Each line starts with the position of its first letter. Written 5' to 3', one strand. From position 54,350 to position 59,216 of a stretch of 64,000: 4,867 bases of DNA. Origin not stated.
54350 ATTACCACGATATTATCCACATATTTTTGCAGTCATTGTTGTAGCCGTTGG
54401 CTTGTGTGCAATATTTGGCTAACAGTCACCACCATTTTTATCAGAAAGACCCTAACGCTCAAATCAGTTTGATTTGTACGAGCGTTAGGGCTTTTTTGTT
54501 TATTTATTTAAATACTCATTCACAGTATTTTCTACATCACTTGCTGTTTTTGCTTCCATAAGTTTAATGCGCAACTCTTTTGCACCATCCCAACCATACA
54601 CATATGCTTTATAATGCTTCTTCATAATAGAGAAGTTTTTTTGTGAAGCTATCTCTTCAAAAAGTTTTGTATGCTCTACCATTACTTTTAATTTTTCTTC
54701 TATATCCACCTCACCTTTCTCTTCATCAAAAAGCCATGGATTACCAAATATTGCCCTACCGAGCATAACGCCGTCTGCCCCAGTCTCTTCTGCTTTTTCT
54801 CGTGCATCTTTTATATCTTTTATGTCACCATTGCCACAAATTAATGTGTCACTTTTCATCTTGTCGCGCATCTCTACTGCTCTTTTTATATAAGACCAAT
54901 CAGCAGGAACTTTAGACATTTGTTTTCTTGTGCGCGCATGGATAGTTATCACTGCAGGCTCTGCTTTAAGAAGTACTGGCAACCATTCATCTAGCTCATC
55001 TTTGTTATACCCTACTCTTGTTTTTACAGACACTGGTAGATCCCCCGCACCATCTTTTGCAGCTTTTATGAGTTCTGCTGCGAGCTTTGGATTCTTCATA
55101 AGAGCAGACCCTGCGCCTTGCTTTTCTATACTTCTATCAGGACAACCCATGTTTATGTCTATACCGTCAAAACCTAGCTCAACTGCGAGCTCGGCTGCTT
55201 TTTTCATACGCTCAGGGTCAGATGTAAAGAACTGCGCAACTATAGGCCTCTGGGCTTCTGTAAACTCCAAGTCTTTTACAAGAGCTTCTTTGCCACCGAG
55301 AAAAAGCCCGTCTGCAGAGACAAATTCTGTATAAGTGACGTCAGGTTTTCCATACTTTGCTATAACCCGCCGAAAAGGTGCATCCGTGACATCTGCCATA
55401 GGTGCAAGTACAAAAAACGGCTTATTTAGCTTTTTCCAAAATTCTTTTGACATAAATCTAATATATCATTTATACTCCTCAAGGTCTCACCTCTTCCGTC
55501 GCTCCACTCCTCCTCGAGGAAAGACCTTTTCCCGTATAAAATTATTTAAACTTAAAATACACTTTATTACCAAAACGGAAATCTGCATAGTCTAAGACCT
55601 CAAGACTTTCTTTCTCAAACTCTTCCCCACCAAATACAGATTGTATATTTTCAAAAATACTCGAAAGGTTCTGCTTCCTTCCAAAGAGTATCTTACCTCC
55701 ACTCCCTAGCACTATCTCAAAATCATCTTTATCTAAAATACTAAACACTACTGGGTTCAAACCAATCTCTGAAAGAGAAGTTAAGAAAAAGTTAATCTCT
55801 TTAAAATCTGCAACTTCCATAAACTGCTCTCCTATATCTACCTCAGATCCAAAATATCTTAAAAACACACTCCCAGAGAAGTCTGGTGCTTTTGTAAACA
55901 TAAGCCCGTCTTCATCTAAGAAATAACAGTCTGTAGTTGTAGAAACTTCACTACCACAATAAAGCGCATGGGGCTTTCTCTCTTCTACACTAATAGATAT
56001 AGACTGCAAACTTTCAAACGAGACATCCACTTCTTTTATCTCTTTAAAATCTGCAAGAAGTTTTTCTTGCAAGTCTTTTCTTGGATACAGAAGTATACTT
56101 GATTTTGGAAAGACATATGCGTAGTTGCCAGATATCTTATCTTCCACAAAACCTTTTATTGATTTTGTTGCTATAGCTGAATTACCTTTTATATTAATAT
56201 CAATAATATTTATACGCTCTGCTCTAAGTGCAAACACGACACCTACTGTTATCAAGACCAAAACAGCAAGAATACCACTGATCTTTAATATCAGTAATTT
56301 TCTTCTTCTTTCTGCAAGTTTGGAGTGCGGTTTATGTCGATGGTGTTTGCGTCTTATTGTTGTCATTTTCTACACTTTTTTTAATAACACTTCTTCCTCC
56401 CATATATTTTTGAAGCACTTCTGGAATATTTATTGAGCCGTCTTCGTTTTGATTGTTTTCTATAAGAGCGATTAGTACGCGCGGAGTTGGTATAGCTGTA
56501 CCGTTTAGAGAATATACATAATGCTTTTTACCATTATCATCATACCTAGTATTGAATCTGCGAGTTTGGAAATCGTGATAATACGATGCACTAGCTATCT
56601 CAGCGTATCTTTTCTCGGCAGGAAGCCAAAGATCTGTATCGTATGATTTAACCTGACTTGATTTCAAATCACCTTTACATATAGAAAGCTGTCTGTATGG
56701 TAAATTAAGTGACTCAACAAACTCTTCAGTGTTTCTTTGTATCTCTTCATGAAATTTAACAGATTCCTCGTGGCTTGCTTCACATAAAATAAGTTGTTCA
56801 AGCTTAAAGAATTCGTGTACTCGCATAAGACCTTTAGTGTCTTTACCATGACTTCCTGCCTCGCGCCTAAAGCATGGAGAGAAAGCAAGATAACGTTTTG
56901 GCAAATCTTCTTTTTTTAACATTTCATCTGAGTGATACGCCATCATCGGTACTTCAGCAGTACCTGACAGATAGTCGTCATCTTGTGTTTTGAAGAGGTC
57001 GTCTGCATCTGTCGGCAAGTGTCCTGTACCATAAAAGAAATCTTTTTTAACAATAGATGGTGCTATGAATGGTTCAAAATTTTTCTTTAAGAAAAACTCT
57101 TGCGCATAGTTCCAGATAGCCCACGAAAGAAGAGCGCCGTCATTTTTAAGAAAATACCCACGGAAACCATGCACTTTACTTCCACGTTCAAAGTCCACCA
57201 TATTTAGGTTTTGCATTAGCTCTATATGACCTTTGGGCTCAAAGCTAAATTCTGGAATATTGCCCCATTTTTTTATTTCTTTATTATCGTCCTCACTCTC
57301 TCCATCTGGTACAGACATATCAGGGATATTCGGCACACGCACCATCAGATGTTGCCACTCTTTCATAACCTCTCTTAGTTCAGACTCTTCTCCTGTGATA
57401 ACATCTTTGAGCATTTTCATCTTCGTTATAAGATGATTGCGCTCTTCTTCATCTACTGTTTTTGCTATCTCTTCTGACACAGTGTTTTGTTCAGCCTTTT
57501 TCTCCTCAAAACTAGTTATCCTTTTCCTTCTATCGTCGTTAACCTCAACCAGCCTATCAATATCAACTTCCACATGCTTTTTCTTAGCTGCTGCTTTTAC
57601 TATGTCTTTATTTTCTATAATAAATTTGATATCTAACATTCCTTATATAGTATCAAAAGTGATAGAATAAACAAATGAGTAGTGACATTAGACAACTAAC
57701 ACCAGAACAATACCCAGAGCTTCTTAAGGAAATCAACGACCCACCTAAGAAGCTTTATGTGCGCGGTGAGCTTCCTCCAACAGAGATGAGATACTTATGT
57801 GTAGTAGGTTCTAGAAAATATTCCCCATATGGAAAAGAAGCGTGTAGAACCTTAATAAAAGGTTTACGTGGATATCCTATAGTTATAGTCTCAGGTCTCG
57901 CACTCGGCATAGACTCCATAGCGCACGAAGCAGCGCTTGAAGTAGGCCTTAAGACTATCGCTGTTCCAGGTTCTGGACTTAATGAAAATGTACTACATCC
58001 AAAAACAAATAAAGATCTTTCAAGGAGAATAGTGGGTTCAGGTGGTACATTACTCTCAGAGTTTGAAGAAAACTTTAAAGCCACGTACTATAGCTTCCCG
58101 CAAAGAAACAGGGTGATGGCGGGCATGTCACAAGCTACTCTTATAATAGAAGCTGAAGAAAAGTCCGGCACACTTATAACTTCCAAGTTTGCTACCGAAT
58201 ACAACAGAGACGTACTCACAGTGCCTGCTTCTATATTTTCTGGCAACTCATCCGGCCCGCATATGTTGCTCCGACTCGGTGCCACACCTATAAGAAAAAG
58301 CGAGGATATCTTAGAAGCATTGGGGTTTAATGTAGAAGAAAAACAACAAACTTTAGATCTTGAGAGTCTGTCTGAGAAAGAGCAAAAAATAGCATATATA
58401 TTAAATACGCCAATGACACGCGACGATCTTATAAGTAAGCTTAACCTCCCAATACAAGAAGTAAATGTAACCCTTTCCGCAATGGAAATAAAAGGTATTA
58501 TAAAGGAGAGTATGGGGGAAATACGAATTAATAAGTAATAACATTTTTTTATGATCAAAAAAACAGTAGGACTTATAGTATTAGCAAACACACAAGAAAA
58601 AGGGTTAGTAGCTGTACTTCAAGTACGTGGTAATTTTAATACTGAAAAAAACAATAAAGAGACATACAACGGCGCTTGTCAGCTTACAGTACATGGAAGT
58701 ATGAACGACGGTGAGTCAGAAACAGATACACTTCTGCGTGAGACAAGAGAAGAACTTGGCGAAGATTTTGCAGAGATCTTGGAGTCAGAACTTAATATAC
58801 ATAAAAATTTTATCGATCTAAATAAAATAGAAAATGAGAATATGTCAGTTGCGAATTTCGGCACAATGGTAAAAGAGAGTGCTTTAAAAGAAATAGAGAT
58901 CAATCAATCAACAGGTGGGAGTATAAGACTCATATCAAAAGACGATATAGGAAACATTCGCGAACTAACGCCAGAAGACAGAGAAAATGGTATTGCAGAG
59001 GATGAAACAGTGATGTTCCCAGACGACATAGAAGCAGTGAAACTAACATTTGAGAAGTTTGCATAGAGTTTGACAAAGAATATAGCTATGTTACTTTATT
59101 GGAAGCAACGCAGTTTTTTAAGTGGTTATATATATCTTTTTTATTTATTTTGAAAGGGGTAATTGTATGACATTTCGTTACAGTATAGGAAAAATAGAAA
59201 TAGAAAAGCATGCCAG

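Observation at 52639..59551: Three same-orientation copies of a roughly 55-nt conserved intergenic element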

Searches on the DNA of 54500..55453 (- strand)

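Call 52: search_with_rna_model(model_id=R1, sources=[L001, L002, L003, L004, L005, L006], max_evalue=0.01, make_alignment=true)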
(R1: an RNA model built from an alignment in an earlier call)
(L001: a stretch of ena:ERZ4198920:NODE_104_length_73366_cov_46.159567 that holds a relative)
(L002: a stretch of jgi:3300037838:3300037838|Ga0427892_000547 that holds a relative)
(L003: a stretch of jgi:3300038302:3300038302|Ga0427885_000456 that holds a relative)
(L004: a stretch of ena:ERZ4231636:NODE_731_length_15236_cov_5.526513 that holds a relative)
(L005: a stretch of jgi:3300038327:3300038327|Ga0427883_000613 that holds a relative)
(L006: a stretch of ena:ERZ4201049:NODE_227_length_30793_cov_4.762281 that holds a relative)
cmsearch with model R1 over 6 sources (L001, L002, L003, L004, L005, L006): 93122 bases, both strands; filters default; matches with E-value up to 0.01: 20.
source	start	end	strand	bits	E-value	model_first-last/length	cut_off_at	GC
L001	9911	9988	+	72.4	1.2e-22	1-73/73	no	0.46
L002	5705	5782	+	72.4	1.2e-22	1-73/73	no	0.46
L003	9911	9988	+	72.4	1.2e-22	1-73/73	no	0.46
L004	9911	9988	+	72.4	1.2e-22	1-73/73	no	0.46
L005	8334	8411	+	72.4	1.2e-22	1-73/73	no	0.46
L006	1350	1427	+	72.4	1.2e-22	1-73/73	no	0.46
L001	5894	5968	+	69.3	1.5e-21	1-73/73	no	0.55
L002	1688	1762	+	69.3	1.5e-21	1-73/73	no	0.55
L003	5894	5968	+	69.3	1.5e-21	1-73/73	no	0.55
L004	5894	5968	+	69.3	1.5e-21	1-73/73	no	0.55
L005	4317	4391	+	69.3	1.5e-21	1-73/73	no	0.55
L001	12744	12826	+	48.5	3.8e-14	1-73/73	no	0.55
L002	8538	8620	+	48.5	3.8e-14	1-73/73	no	0.55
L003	12744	12826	+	48.5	3.8e-14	1-73/73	no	0.55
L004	12744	12826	+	48.5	3.8e-14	1-73/73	no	0.55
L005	11167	11249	+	48.5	3.8e-14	1-73/73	no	0.55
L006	4183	4265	+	48.5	3.8e-14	1-73/73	no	0.55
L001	712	795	-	30.7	8e-08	1-73/73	no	0.5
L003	712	795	-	30.7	8e-08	1-73/73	no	0.5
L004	712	795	-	30.7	8e-08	1-73/73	no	0.5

Alignment A6: 20 matches aligned to the model, 108 columns, each read 5' to 3' on its own strand. Consensus structure (alignment columns), stored with it:
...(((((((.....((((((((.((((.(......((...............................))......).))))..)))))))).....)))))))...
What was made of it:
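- A fourth copy of this window's genome lies just beyond the window end, at L001:712-795 (call 52).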

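Call 63: search_with_rna_model(model_id=R1, sources=[L107, L108, L109, L110], max_evalue=1, filters=off)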
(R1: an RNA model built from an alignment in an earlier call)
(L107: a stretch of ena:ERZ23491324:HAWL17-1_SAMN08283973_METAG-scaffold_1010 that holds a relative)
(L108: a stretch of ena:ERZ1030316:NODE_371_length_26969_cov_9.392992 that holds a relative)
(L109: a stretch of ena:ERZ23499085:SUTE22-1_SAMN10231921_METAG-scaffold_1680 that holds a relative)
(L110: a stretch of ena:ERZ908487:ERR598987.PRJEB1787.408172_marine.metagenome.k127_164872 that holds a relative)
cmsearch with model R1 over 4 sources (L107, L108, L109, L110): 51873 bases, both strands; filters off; matches with E-value up to 1: 6.
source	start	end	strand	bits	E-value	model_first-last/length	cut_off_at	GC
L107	12516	12588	-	84.3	3.8e-27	1-73/73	no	0.49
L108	2695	2772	-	57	1.9e-17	1-73/73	no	0.55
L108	9548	9620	+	54.8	1.2e-16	1-73/73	no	0.55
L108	12839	12903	-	19.5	0.00041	1-73/73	no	0.29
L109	10090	10154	-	19.5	0.00041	1-73/73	no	0.29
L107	2529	2560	-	13.3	0.064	1-73/73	no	0.44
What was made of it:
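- Many relatives' loci of 13 kb have none (call 63).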

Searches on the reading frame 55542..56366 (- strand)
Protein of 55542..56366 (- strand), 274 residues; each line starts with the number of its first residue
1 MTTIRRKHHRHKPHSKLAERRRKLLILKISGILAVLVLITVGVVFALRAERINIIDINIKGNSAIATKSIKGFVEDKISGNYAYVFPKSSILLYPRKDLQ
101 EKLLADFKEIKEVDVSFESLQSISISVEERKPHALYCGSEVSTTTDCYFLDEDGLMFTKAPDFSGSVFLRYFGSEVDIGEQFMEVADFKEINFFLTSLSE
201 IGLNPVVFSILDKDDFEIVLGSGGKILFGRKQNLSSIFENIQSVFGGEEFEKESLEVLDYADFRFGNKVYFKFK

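Call 14: search_protein_families(library=pfam, proteins=[window:55542-56366:-])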
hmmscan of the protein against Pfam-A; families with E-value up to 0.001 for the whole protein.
window:55542-56366:- (274 aa): 1 family
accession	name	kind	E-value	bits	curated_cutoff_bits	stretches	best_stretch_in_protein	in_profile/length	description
PF08478.15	POTRA_1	-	0.00032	21.4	23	0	56-130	5-69/69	POTRA domain, FtsQ-type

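Call 73: search_protein_families(library=ncbifam, proteins=[window:55542-56366:-], max_evalue=0.01)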
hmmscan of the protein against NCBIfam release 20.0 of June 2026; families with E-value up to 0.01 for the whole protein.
window:55542-56366:- (274 aa): 1 family
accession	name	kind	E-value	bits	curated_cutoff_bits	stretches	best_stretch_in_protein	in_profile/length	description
NF004039.0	PRK05529.1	equivalog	0.00018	20.8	353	1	5-135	18-134/255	cell division protein FtsQ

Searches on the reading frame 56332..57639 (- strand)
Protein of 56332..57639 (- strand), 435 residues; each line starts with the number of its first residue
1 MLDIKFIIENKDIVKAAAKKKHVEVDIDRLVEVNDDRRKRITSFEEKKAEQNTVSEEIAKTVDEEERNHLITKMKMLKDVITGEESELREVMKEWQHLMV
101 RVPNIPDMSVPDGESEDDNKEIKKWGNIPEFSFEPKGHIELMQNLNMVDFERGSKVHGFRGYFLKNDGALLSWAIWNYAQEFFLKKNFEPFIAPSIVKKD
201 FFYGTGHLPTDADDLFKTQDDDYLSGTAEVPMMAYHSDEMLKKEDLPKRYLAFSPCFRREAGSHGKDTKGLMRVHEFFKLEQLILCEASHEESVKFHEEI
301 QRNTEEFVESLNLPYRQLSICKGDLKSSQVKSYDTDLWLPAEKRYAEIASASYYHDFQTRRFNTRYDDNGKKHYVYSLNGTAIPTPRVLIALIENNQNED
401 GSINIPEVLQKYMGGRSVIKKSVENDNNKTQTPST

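Call 14: search_protein_families(library=pfam, proteins=[window:56332-57639:-])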
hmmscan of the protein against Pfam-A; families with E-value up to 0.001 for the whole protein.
window:56332-57639:- (435 aa): 2 families
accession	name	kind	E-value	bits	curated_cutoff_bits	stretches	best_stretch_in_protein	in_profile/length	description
PF00587.30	tRNA-synt_2b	-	4.1e-30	105.6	29.3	1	219-396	8-179/179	tRNA synthetase class II core domain (G, H, P, S and T)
PF02403.27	Seryl_tRNA_N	-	1.8e-21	76.9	28.2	1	1-106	1-108/108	Seryl-tRNA synthetase N-terminal domain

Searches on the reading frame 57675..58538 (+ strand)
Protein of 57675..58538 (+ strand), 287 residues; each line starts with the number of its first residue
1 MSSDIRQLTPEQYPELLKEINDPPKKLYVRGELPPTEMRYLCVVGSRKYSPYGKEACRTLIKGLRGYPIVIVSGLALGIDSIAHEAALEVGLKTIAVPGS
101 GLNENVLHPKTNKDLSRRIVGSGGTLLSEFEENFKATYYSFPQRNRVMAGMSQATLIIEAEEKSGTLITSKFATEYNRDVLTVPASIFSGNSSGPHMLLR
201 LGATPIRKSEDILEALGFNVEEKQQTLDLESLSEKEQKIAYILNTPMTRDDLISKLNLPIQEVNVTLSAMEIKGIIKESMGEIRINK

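Call 14: search_protein_families(library=pfam, proteins=[window:57675-58538:+])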
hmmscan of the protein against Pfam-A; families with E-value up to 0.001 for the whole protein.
window:57675-58538:+ (287 aa): 2 families
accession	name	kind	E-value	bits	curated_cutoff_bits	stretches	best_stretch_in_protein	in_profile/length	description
PF02481.21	DNA_processg_A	-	5.6e-65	218.9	29.6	1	9-206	13-210/212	DNA recombination-mediator protein A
PF17782.7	DprA_WH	-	2.8e-06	27.7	22.9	1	229-278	7-57/61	DprA winged helix domain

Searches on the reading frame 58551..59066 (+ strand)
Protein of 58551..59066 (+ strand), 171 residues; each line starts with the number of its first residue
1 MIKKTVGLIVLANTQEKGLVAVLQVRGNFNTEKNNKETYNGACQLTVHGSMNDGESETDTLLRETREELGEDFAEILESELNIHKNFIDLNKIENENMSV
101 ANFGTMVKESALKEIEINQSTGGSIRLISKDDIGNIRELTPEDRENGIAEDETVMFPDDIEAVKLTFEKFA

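Call 14: search_protein_families(library=pfam, proteins=[window:58551-59066:+])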
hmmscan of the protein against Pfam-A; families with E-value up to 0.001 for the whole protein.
window:58551-59066:+ (171 aa): 1 family
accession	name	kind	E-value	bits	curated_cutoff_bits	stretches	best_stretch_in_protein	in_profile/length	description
PF00293.34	NUDIX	-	4.1e-05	24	21.1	1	4-78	4-67/134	NUDIX domain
